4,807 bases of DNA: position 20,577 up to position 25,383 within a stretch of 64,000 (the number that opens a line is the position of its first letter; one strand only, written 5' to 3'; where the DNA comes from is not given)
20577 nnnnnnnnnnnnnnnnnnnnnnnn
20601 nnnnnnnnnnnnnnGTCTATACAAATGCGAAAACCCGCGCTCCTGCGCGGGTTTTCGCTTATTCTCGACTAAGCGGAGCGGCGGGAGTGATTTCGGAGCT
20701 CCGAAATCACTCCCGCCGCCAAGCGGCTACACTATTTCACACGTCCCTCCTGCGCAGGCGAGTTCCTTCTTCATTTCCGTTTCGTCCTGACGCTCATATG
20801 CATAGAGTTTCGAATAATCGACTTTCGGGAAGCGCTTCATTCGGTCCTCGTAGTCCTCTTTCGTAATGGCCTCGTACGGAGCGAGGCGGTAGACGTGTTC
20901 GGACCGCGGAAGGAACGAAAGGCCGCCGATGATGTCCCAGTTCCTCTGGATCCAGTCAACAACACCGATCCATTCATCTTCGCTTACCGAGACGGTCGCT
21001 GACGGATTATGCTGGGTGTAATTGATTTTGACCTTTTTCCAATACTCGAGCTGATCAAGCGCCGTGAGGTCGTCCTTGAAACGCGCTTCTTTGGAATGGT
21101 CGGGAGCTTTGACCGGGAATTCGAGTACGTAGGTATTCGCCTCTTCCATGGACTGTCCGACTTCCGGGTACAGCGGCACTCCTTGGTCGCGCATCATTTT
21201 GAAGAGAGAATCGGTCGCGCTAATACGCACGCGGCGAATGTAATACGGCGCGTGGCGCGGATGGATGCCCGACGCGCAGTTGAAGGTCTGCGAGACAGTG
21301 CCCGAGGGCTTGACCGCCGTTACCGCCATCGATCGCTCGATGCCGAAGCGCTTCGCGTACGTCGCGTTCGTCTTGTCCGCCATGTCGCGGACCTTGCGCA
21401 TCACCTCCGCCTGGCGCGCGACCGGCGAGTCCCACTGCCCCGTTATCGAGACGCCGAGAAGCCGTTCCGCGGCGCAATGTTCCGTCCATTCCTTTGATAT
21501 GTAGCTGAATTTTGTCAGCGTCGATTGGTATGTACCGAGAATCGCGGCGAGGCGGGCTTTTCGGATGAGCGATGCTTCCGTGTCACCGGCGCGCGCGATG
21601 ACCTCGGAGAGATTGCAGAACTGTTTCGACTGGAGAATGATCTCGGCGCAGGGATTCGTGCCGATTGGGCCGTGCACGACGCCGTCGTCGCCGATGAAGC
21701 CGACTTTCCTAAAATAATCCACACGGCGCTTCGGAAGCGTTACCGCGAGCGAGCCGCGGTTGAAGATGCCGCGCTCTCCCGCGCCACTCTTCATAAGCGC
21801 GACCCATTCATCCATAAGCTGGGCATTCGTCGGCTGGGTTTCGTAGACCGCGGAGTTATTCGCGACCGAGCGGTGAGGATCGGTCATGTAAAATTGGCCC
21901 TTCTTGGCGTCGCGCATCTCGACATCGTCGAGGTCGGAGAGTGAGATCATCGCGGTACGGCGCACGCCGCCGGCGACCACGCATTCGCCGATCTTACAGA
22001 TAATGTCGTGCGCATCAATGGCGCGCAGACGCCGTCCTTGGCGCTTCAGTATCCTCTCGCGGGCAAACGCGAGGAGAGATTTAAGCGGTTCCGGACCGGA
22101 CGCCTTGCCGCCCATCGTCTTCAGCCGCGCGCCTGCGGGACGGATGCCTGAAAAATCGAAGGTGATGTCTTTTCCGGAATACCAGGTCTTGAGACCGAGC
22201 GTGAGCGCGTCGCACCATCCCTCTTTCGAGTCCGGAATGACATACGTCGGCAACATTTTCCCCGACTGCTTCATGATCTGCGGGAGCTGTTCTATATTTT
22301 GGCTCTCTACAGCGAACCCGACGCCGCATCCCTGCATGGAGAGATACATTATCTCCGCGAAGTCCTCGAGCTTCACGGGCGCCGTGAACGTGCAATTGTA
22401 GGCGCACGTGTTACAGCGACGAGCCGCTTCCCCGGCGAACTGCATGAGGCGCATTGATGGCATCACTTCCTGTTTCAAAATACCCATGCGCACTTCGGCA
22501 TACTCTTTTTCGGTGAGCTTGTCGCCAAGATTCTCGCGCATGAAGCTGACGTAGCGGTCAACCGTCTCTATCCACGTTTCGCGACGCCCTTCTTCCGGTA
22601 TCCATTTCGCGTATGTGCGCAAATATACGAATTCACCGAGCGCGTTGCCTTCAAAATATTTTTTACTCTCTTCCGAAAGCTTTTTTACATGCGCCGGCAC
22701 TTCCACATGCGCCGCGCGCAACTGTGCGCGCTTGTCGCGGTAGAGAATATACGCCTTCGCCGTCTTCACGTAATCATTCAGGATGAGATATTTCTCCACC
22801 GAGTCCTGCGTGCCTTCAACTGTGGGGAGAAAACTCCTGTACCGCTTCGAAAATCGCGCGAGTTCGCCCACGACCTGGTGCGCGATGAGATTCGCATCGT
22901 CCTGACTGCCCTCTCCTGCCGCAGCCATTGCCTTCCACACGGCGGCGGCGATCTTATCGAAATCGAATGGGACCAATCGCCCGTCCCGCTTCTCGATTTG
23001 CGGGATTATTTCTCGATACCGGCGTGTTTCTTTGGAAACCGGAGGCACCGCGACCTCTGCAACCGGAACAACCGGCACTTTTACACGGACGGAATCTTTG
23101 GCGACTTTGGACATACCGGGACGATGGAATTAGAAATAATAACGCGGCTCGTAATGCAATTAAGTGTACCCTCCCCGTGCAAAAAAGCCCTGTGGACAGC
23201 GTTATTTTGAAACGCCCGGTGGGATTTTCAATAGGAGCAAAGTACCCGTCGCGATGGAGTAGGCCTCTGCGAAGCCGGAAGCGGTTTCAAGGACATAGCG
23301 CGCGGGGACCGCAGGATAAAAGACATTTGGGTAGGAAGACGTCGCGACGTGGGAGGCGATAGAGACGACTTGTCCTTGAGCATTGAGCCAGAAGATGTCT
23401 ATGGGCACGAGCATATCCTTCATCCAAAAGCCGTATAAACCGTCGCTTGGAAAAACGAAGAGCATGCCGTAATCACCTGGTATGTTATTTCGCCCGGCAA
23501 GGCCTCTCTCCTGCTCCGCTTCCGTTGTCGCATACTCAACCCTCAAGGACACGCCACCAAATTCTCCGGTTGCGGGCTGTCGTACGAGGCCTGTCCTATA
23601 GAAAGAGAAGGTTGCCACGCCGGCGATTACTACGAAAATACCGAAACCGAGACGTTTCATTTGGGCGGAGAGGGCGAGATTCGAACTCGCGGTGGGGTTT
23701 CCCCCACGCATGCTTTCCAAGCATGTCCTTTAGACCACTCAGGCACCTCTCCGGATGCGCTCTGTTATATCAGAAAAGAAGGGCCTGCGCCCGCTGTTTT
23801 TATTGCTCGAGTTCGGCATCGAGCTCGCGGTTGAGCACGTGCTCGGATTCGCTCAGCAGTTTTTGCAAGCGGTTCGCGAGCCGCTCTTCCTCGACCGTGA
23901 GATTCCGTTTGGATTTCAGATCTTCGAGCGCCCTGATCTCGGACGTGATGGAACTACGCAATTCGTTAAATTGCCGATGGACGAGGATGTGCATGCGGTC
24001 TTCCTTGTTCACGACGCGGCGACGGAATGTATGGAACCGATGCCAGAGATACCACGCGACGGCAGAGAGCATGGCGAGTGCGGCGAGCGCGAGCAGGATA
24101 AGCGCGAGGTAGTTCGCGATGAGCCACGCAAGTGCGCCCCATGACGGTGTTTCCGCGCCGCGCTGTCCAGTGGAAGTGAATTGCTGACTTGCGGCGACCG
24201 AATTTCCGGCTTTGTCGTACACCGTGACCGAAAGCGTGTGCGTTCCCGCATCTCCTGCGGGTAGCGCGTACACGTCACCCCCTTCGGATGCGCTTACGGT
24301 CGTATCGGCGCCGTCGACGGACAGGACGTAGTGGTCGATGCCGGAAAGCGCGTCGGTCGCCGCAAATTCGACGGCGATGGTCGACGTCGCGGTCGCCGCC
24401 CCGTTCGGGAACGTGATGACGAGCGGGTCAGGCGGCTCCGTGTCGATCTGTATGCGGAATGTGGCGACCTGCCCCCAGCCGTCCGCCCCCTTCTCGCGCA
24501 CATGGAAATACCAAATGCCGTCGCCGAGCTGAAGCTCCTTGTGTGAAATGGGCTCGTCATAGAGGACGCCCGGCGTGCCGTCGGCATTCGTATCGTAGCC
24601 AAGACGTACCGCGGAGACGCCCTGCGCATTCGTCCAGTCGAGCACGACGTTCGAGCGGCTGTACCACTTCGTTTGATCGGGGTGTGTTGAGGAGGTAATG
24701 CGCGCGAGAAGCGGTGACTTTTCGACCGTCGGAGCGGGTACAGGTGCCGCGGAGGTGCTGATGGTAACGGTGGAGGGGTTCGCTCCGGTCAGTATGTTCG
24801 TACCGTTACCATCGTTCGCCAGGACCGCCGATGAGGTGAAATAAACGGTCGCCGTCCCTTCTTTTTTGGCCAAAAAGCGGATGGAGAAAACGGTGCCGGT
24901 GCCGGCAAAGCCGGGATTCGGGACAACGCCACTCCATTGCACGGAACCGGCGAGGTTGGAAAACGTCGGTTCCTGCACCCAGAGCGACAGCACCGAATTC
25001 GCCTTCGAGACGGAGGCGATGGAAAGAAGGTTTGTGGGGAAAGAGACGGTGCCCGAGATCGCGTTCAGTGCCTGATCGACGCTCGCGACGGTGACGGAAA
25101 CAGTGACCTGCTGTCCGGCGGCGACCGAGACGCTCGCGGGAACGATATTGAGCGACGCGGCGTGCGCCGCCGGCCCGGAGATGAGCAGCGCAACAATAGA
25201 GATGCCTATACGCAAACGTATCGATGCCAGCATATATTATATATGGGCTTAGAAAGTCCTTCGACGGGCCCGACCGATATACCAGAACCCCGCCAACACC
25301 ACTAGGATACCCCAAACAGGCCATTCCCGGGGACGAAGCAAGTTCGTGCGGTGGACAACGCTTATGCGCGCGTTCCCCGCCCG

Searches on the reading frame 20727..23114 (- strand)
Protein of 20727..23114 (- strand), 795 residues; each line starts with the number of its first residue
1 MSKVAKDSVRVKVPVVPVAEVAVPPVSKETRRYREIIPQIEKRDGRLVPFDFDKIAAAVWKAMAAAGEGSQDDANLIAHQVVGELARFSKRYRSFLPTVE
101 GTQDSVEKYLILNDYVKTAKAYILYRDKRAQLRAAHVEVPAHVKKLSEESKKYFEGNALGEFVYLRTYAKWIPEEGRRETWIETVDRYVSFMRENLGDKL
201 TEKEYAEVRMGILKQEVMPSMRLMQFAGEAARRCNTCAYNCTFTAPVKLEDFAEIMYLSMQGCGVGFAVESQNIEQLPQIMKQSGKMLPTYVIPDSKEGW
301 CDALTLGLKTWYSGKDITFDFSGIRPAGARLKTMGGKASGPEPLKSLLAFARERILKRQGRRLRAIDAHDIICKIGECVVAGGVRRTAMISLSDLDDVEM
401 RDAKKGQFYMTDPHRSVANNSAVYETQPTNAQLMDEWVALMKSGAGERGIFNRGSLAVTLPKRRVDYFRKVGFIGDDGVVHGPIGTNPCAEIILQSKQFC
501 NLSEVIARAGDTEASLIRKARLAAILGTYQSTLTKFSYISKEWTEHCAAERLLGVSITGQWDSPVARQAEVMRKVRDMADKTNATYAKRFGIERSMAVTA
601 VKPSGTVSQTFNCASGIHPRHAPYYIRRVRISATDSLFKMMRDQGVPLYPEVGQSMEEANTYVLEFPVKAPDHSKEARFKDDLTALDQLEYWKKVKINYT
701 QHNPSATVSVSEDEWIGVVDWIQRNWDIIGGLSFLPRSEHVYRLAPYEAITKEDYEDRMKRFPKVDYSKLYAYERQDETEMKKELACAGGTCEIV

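Call 9: search_protein_families(library=pfam, proteins=[window:20727-23114:-], max_evalue=0.01)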
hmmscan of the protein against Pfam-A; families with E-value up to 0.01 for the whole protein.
window:20727-23114:- (795 aa): 4 families
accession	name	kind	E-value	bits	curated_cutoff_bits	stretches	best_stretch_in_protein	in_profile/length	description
PF03477.21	ATP-cone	-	5.3e-19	69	25.8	1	39-130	2-87/88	ATP cone domain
PF17975.6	RNR_Alpha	-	4.2e-12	46.9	26.4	1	142-204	5-64/101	Ribonucleotide reductase alpha domain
PF21995.1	RNR-II_ins_dom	-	3.2e-08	34.2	27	1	289-348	35-100/107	B12-dependent ribonucleotide reductase, insertion domain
PF02867.20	Ribonuc_red_lgC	-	1.3e-07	31.1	23.9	0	588-631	374-416/523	Ribonucleotide reductase, barrel domain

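Call 10: search_protein_families(library=phrogs, proteins=[window:20727-23114:-], max_evalue=0.01)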
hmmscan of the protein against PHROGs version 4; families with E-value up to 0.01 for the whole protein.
window:20727-23114:- (795 aa): 2 families
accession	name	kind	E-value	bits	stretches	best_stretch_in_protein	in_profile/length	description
phrog_367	-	DNA, RNA and nucleotide metabolism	1.6e-162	543.2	1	146-794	21-696/701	ribonucleotide reductase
phrog_487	-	moron, auxiliary metabolic gene and host takeover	1.2e-10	41.3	1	39-180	5-147/718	NrdD-like anaerobic ribonucleotide reductase large subunit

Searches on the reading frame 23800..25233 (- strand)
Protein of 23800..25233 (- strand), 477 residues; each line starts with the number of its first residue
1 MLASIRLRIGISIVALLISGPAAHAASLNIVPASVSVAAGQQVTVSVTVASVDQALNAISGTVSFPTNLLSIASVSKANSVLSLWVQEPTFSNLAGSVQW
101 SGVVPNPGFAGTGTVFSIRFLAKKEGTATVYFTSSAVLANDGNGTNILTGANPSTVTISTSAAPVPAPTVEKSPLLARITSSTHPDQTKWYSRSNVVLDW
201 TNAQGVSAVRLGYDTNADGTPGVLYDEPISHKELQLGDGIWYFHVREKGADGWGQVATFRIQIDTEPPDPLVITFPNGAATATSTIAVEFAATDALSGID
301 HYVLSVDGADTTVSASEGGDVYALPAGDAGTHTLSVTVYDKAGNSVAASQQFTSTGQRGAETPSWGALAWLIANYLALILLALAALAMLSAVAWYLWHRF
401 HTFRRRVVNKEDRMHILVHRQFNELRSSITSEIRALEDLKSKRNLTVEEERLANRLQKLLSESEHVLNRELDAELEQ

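Call 9: search_protein_families(library=pfam, proteins=[window:23800-25233:-], max_evalue=0.01)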
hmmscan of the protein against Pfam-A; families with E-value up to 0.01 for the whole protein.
window:23800-25233:- (477 aa): 3 families
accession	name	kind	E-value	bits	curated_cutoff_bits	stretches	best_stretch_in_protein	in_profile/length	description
PF00963.24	Cohesin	-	6.8e-05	23.5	24.1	1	30-149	3-129/139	Cohesin domain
PF19077.6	Big_13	-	0.002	19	27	1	304-352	45-98/102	Bacterial Ig-like domain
PF12245.14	Big_3_2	-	0.0056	17.3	23.3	0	291-352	53-118/122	Bacterial Ig-like domain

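Call 10: search_protein_families(library=phrogs, proteins=[window:23800-25233:-], max_evalue=0.01)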
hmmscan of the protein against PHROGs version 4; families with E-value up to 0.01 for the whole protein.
window:23800-25233:- (477 aa): 0 families
